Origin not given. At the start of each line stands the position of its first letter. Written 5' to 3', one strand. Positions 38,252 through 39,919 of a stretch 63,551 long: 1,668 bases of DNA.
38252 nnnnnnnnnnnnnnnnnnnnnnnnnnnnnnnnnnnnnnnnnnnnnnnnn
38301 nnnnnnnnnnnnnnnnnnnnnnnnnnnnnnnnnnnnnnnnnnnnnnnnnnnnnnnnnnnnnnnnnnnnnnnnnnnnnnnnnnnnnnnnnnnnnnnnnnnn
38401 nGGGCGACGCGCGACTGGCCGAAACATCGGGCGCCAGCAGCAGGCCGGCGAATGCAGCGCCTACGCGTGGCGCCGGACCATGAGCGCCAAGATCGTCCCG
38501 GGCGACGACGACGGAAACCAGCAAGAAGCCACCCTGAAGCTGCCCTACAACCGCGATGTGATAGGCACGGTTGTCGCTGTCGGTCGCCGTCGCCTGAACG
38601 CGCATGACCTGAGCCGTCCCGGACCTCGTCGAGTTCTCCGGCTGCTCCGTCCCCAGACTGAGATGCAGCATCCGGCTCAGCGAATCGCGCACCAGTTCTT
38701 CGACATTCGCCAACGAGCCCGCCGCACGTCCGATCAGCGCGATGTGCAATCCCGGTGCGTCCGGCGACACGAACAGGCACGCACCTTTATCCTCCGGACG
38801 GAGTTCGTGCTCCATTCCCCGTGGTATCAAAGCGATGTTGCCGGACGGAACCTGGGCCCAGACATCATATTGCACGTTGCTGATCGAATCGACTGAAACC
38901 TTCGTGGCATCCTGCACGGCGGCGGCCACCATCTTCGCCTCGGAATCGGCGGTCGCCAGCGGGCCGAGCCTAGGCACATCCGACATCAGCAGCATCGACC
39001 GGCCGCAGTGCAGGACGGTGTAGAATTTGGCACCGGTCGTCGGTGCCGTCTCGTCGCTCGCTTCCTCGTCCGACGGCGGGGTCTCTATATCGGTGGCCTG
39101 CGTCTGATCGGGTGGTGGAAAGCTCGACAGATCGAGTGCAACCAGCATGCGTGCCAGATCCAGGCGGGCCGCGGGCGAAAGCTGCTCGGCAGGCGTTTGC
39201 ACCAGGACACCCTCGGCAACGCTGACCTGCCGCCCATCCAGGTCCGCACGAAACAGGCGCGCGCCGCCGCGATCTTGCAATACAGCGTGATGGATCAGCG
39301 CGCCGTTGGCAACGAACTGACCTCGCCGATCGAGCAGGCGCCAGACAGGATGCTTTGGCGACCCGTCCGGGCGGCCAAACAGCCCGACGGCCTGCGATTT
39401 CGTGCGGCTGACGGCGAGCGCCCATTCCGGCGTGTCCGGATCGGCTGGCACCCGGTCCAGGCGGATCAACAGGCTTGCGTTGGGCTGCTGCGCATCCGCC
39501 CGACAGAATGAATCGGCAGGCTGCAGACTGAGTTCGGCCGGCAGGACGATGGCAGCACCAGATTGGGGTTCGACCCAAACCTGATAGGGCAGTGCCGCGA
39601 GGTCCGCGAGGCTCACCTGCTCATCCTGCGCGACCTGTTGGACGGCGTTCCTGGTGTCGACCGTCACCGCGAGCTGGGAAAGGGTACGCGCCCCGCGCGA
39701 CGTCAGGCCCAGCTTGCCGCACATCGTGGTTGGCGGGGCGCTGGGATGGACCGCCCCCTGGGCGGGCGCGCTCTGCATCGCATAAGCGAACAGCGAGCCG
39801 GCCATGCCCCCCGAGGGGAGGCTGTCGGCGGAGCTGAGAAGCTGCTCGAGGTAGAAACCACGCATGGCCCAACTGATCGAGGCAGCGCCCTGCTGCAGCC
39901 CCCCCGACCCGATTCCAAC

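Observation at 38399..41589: Uncharacterised three-gene module: small soluble protein, 3-TM protein and a secreted trypsin-like protease with a duplicated orphan C-terminal domain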

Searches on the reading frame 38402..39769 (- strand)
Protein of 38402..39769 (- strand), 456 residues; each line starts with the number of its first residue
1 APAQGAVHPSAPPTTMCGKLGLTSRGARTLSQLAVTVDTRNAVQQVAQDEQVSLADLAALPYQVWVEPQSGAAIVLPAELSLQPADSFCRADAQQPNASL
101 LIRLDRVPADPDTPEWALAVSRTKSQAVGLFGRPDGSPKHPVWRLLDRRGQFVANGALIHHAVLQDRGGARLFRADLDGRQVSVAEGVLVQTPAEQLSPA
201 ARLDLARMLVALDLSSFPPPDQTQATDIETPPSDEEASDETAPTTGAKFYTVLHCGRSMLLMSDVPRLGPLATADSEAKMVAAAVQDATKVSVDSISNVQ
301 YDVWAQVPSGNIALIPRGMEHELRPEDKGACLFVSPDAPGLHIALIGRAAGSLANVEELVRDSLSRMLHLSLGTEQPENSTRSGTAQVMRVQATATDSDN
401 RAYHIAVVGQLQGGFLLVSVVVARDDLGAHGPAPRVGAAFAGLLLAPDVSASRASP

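Call 36: predict_structure(alignment_id=A4)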
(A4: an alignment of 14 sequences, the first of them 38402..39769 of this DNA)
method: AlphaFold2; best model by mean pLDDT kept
length: 456 residues; sequences in the alignment: 14
mean_pLDDT: 82.9   pTM: 0.82
mean pLDDT of the five models: 82.9, 82.4, 80.9, 80.7, 80.4
residues with pLDDT >= 90: 223; 70-90: 153; 50-70: 43; < 50: 37
segments of 3 or more residues with pLDDT < 50: 1-8, 220-228, 230-247
pLDDT, mean of each block of 10 residues (from residue 1): 49 89 93 86 92 95 91 91 89 85 91 88 86 64 67 77 85 89 92 87 94 78 42 37 42 91 94 88 87 92 94 95 76 92 94 88 91 70 76 91 93 93 80 85 94 68
secondary structure, 60 per line:
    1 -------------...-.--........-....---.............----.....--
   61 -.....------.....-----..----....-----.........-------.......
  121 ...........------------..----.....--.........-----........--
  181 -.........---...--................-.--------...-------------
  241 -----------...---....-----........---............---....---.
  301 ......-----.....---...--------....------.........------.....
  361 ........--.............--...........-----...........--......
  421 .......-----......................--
elements in order: E14-16 E21-28 H30-33 H37-49 H54-58 E62-66 E73-77 E89-92 E98-106 H114-131 E150-154 E157-165 E171-178 E182-190 H199-214 E252-254 E258-261 H268-274 H278-289 H293-296 E300-306 E312-316 E320-322 E331-334 E341-349 H356-368 E371-383 E386-396 E402-412 E415-424 H433-454
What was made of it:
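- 39107..39745 (-): C-terminal domain 1, aa 270-482: predicted Mog1/PsbP/DcrB-like alpha/beta domain. C278, W326 and C350 are invariant. It ends in the LSSFPP motif that closes the protein in single-domain relatives. AF2 model (call 36).
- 39029..39106 (-): Acidic Pro/Thr-rich linker, aa 483-508, predicted disordered. pLDDT below 50 for model residues 220-247 (call 36).
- On Mog1/PsbP-like fold (structural superfamily): AF2 model pLDDT 83 (call 36).
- Checked: The AF2 model shows two alike alpha/beta domains joined by a disordered linker, aa ~481-508 (call 36).
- pTM 0.82 for the two-domain model implies a defined mutual arrangement of the two domains (call 36).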

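Call 38: fold_search(model_id=the predicted structure, library=pdb)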
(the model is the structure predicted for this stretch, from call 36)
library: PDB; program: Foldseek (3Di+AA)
matches with E <= 10: 1753; with E <= 0.001: 22
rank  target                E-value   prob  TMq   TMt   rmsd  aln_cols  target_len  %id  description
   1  2xb3                  1.7e-06  1.00  0.23  0.57   5.1       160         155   16  The Structure of Cyanobacterial PsbP (released 2010-08-25)
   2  4rth_B                8.4e-06  1.00  0.24  0.57   5.4       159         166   15  The crystal structure of PsbP from Zea mays (released 2015-03-11)
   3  4rth_A                1.1e-05  1.00  0.25  0.58   4.8       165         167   15  The crystal structure of PsbP from Zea mays (released 2015-03-11)
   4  8z9d_P                1.2e-05  1.00  0.22  0.48   6.2       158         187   12  cryo-EM structure of PSII-LHCII megacomplex from spinach (released 2024-11-13)
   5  9gnw_P                3.5e-05  1.00  0.24  0.52   3.8       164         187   13  Universal PSII assembly intermediate (released 2025-09-17)
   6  9grx_0                6.0e-05  1.00  0.20  0.49   5.4       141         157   11  NDH-PSI-LHCI supercomplex from S. oleracea (released 2025-02-12)
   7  3jcu_P                1.2e-04  1.00  0.24  0.56   4.0       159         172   11  Cryo-EM structure of spinach PSII-LHCII supercomplex at 3.2 Angstrom resolution (released 2016-05-25)
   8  8bd3_F1               1.7e-04  1.00  0.24  0.52   4.0       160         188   11  Cryo-EM structure of the Photosystem II - LHCII supercomplex from Chlorella ohadi (released 2023-08-09)
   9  7pi0_P                1.7e-04  1.00  0.23  0.51   3.8       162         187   13  Unstacked compact Dunaliella PSII (released 2022-08-17)
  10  4rti                  2.0e-04  1.00  0.22  0.48   5.3       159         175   11  The crystal structure of PsbP from Spinacia oleracea (released 2015-03-11)
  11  5zx9                  2.6e-04  1.00  0.21  0.48   5.6       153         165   14  Crystal structure of apo form fibronectin-binding protein Apa from Mycobacterium tuberculosis (released 2019-05-29)
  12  6kac_P                3.9e-04  1.00  0.25  0.53   4.3       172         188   10  Cryo-EM structure of the C2S2-type PSII-LHCII supercomplex from Chlamydomonas reihardtii (released 2019-10-23)
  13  2lnj_MODEL_1_A        4.8e-04  1.00  0.24  0.56   4.4       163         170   12  Solution Structure of Cyanobacterial PsbP (CyanoP) from Synechocystis sp. PCC 6803 (released 2012-06-06)
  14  3hlz_B                5.1e-04  1.00  0.18  0.29   7.4       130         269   15  Crystal structure of BT_1490 (NP_810393.1) from BACTEROIDES THETAIOTAOMICRON VPI-5482 at 1.50 A resolution (released 2009-06-16)
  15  2vu4                  6.0e-04  1.00  0.22  0.57   4.4       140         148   14  Structure of PsbP protein from Spinacia oleracea at 1.98 A resolution (released 2009-07-21)
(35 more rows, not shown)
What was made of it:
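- On HtrA/DegP/DegS (S1C): The C-terminal fold is PsbP-like (call 38).
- On Mog1/PsbP-like fold (structural superfamily): 22 PDB hits at E <= 1e-3, mostly PsbP, CyanoP, Apa and Eag, with TM 0.48-0.58 on the target (call 38).
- Closest known: Mog1/PsbP/DcrB-like fold. Same: This is the predicted fold of each C-terminal domain: Foldseek E 1.7e-6 to 3e-3, prob 1.0, TM up to 0.58 on the target (call 38).
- The fold matches are to protein-binding proteins: PsbP, DcrB, the Eag chaperones EagT6/SciW and the immunity protein Tsi3 (call 38). Fold neighbours include the T6SS immunity protein Tsi3 and Eag chaperones (call 38).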

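Call 39: search_protein_representatives(alignment_id=A4)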
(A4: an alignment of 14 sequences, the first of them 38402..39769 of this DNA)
Query: 14 sequences, 456 profile positions. Proteins with E-value up to 0.001 (for the whole library): 214; up to 1e-10: 76; up to 1e-30: 16. The best 150 are listed.
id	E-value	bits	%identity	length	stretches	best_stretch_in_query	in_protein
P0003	1.1e-175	601.3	-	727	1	2-453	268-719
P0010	1.9e-163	560.9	-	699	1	3-455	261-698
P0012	1.7e-149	514.9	-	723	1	2-454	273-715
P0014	5.0e-129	447.4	-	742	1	10-453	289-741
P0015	2.2e-128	445.3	-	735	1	6-455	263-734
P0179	1.4e-91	323.9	-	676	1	7-446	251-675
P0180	1.5e-81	290.9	-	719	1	4-450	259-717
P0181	5.1e-75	269.4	-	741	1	10-447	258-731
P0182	1.9e-65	237.8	-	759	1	3-443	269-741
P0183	3.4e-57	210.6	-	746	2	7-428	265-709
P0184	1.8e-51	191.7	-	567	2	11-222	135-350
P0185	4.2e-51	190.5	-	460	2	30-342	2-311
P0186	1.8e-46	175.2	-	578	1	8-309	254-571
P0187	7.9e-40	153.4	-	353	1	3-222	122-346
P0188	3.7e-38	147.9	-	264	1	184-452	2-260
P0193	1.7e-18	83.0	-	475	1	4-220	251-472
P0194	4.4e-18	81.7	-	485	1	11-220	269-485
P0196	2.9e-17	79.0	-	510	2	11-115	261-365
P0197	1.9e-16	76.2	-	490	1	13-220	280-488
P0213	3.1e-13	65.7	-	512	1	11-221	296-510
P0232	2.7e-11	59.3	-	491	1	2-189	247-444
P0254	2.3e-10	56.2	-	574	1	6-109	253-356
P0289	1.7e-08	50.1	-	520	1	13-97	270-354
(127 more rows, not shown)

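Call 40: search_protein_families(library=pfam, proteins=[P0193, P0194, P0196, P0197, P0213, P0254, P0186, P0184, P0232, P0289], max_evalue=0.01)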
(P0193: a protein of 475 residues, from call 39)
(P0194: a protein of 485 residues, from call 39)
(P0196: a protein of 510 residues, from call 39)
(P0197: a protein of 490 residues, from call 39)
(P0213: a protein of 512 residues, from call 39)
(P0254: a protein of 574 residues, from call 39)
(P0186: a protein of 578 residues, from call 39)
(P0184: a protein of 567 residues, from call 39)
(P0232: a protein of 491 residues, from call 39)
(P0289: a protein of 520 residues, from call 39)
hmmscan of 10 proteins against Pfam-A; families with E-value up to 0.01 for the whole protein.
P0193 (475 aa): 2 families
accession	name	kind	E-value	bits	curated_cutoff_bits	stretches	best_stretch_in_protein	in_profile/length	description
PF13365.12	Trypsin_2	-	1.5e-20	74.8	27.6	1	48-202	1-144/144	Trypsin-like peptidase domain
PF00089.32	Trypsin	-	4.1e-05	23.9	20.6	1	48-217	27-210/220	Trypsin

P0194 (485 aa): 2 families
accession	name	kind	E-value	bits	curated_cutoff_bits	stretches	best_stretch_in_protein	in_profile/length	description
PF13365.12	Trypsin_2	-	1.7e-19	71.5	27.6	1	61-216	1-144/144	Trypsin-like peptidase domain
PF00089.32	Trypsin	-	5.2e-07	30.1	20.6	1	61-238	27-217/220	Trypsin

P0196 (510 aa): 2 families
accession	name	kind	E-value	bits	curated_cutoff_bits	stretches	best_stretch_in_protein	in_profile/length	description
PF13365.12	Trypsin_2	-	1.3e-19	71.8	27.6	1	55-208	1-144/144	Trypsin-like peptidase domain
PF00089.32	Trypsin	-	0.00026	21.3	20.6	1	66-229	37-216/220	Trypsin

P0197 (490 aa): 2 families
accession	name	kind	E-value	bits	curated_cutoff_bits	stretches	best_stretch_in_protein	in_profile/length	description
PF13365.12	Trypsin_2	-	1.3e-16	62.1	27.6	1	52-205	1-144/144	Trypsin-like peptidase domain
PF00949.27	Peptidase_S7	-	0.00079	19.7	20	1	181-213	88-120/131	Peptidase S7, Flavivirus NS3 serine protease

P0213 (512 aa): 1 family
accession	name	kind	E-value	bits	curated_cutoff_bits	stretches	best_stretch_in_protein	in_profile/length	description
PF13365.12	Trypsin_2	-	6.4e-18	66.3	27.6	1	60-213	1-144/144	Trypsin-like peptidase domain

P0254 (574 aa): 1 family
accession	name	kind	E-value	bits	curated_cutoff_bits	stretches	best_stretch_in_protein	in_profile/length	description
PF13365.12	Trypsin_2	-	2.8e-16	61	27.6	1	53-206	1-144/144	Trypsin-like peptidase domain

P0186 (578 aa): 2 families
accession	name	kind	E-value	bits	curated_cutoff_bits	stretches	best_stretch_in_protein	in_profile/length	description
PF13365.12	Trypsin_2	-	2.6e-20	74.1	27.6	1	54-208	1-144/144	Trypsin-like peptidase domain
PF00089.32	Trypsin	-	6.3e-05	23.3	20.6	1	56-225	29-212/220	Trypsin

P0184 (567 aa): 1 family
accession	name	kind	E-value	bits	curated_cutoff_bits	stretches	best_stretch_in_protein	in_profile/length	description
PF13365.12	Trypsin_2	-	0.0047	18.1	27.6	0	33-85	97-144/144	Trypsin-like peptidase domain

P0232 (491 aa): 2 families
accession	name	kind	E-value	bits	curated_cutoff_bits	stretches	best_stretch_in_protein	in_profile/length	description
PF13365.12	Trypsin_2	-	1.7e-13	51.9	27.6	1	51-201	1-144/144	Trypsin-like peptidase domain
PF00089.32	Trypsin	-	0.0079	16.5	20.6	0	40-206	16-199/220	Trypsin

P0289 (520 aa): 2 families
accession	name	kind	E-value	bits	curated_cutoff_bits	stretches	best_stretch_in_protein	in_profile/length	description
PF13365.12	Trypsin_2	-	3.9e-19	70.2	27.6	1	60-218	1-144/144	Trypsin-like peptidase domain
PF00089.32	Trypsin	-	6.9e-07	29.7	20.6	1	29-223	6-199/220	Trypsin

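Call 41: list_cluster_members(proteins=[P0193, P0194, P0196, P0197, P0213, P0254, P0015, P0014, P0232, P0289])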
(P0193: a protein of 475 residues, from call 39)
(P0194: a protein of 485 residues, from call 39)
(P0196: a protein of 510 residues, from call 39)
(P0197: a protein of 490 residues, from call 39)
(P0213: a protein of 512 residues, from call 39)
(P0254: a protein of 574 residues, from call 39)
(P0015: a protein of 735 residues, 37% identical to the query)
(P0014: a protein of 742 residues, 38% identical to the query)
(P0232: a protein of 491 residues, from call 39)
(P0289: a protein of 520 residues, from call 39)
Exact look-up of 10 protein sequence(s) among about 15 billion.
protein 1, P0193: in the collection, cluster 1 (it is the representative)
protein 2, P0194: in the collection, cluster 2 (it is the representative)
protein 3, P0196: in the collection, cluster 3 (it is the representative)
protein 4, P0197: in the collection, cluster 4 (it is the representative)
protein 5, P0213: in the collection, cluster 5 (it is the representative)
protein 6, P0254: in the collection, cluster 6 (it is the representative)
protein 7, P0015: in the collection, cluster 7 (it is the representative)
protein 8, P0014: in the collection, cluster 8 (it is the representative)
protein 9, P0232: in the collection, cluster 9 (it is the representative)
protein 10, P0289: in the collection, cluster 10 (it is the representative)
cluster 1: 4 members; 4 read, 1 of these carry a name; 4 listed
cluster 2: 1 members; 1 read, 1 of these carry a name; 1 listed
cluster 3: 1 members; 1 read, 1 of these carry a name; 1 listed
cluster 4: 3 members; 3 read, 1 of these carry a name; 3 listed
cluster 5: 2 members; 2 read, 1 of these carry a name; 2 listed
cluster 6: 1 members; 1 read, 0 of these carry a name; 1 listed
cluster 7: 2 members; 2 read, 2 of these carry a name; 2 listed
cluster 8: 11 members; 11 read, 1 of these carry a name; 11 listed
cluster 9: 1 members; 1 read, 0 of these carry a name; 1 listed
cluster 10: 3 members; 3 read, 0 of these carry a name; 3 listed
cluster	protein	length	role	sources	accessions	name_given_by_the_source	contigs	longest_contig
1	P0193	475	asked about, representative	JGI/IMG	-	hypothetical protein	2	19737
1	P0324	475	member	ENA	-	-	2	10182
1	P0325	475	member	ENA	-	-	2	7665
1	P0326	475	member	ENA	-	-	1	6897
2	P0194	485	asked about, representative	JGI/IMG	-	S1-C subfamily serine protease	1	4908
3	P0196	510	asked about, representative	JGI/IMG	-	hypothetical protein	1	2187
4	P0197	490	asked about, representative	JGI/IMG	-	-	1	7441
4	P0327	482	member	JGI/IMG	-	hypothetical protein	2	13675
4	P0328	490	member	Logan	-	-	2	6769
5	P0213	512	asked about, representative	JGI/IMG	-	hypothetical protein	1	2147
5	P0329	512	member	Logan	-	-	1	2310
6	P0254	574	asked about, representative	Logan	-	-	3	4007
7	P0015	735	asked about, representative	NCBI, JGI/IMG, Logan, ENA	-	S1-C subfamily serine protease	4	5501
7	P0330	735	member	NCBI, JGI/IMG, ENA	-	hypothetical protein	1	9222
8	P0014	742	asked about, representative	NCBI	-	-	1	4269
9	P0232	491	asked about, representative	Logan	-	-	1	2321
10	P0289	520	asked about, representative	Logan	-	-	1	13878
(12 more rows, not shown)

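Call 64: fold_search(model_id=the predicted structure, library=viral)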
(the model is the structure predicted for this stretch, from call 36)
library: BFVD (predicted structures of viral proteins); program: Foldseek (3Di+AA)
matches with E <= 10: 1241; with E <= 0.001: 3
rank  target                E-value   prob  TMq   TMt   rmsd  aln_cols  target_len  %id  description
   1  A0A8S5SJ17            1.5e-05  1.00  0.24  0.27  20.8       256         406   12  Host cell surface-exposed lipoprotein [Siphoviridae sp. ctvhu9]
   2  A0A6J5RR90            4.5e-05  1.00  0.23  0.49   8.7       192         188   10  Lipoprotein [uncultured Caudovirales phage]
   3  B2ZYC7                5.0e-04  0.72  0.12  0.21  19.5       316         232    9  Uncharacterized protein [Ralstonia phage phiRSL1]
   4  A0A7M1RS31            1.3e-03  0.23  0.12  0.12  26.7       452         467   10  Uncharacterized protein [uncultured phage cr4_1]
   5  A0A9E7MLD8            1.8e-03  0.41  0.12  0.18  20.0       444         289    7  (no name in the UniProt tables at hand)
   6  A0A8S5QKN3            2.1e-03  0.69  0.19  0.21  24.1       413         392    7  Lipoprotein [Siphoviridae sp. ctezl47]
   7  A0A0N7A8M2            2.7e-03  0.99  0.14  0.39   9.8       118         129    5  (no name in the UniProt tables at hand)
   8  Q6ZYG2                2.9e-03  0.93  0.14  0.30  11.6       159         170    8  Uncharacterized protein [Pyrobaculum spherical virus (isolate United States/Yellowstone)]
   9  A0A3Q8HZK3            2.9e-03  0.20  0.12  0.06  21.4       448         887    9  (no name in the UniProt tables at hand)
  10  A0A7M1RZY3            2.9e-03  0.16  0.11  0.09  32.7       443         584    8  Uncharacterized protein [uncultured phage cr114_1]
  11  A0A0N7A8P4            4.0e-03  0.97  0.13  0.31   9.6       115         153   13  (no name in the UniProt tables at hand)
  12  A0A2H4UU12            4.2e-03  0.13  0.11  0.09  22.2       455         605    8  Phosphatidylinositol phosphate kinase [Bodo saltans virus]
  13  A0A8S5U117            4.7e-03  0.09  0.08  0.10  31.3       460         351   10  Uncharacterized protein [Siphoviridae sp. ctub511]
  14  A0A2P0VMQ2            4.7e-03  0.09  0.09  0.09  20.7       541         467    8  Uncharacterized protein [Tetraselmis virus 1]
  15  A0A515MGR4            5.5e-03  0.20  0.09  0.15  20.8       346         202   11  (no name in the UniProt tables at hand)
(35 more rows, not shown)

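Call 67: find_encoding_contigs(protein=P0193, flank=4000, max_places=2)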
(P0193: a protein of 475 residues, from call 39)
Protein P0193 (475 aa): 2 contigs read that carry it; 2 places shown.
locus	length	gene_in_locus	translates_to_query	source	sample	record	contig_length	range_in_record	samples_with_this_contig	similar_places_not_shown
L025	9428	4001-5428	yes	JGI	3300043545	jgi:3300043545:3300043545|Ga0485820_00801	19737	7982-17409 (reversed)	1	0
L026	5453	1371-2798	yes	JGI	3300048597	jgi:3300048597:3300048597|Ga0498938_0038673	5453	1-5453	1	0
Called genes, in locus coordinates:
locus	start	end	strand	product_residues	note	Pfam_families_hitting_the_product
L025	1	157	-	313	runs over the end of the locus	PF02653:BPD_transp_2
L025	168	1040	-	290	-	PF02653:BPD_transp_2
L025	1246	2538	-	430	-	PF13433:Peripla_BP_5, PF13458:Peripla_BP_6, PF01094:ANF_receptor (weak)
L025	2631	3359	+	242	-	PF00156:Pribosyltran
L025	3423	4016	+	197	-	-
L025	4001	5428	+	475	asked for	PF13365:Trypsin_2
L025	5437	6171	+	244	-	PF01177:Asp_Glu_race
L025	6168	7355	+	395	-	PF07690:MFS_1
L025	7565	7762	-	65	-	-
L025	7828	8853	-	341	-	PF03401:TctC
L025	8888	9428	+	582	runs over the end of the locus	PF00664:ABC_membrane, PF00005:ABC_tran, PF02463:SMC_N (weak)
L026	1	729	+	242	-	PF00156:Pribosyltran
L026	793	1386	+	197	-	-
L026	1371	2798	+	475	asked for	PF13365:Trypsin_2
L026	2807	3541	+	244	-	PF01177:Asp_Glu_race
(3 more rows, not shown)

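Call 69: find_encoding_contigs(protein=P0289, flank=4000, max_places=1)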
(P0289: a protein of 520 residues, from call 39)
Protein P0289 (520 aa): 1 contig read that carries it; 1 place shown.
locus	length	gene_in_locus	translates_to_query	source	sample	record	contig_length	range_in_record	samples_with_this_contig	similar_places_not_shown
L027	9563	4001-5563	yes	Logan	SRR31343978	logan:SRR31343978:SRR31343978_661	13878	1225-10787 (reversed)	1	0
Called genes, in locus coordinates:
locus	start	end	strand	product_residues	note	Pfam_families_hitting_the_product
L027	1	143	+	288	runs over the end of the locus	PF13505:OMP_b-brl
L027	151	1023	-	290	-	-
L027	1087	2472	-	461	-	PF01474:DAHP_synth_2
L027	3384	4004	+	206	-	-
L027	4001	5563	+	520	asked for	PF00089:Trypsin (weak), PF13365:Trypsin_2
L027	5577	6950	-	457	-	PF07992:Pyr_redox_2, PF13738:Pyr_redox_3, PF00070:Pyr_redox, PF02852:Pyr_redox_dim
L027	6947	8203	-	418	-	PF04932:Wzy_C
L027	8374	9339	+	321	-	PF03401:TctC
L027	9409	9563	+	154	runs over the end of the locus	PF07331:TctB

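Call 70: search_solved_structures(query=A4, max_evalue=10)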
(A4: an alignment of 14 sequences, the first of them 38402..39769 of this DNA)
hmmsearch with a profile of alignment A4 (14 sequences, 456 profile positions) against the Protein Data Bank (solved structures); distinct sequences matched with E-value up to 10: 4.
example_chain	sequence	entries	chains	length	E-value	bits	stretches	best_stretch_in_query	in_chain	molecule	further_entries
2cpy_A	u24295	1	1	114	0.93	11.3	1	157-201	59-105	RNA-binding protein 12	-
8d9h_E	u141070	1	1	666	1.1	11.1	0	349-420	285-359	CHAT domain protein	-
9w9g_A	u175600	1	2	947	1.4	10.7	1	34-90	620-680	Aspartate--tRNA ligase, cytoplasmic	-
9w9e_A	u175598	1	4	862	2.2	10.1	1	34-90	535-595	Aspartate--tRNA ligase, cytoplasmic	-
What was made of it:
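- On PsbP / DcrB (DUF1795) / Mog1 sequence families: No hit in a PDB profile search (call 70).
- Tried and rejected: A sequence-profile search of the C-terminal region against the PDB gave nothing (call 70).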
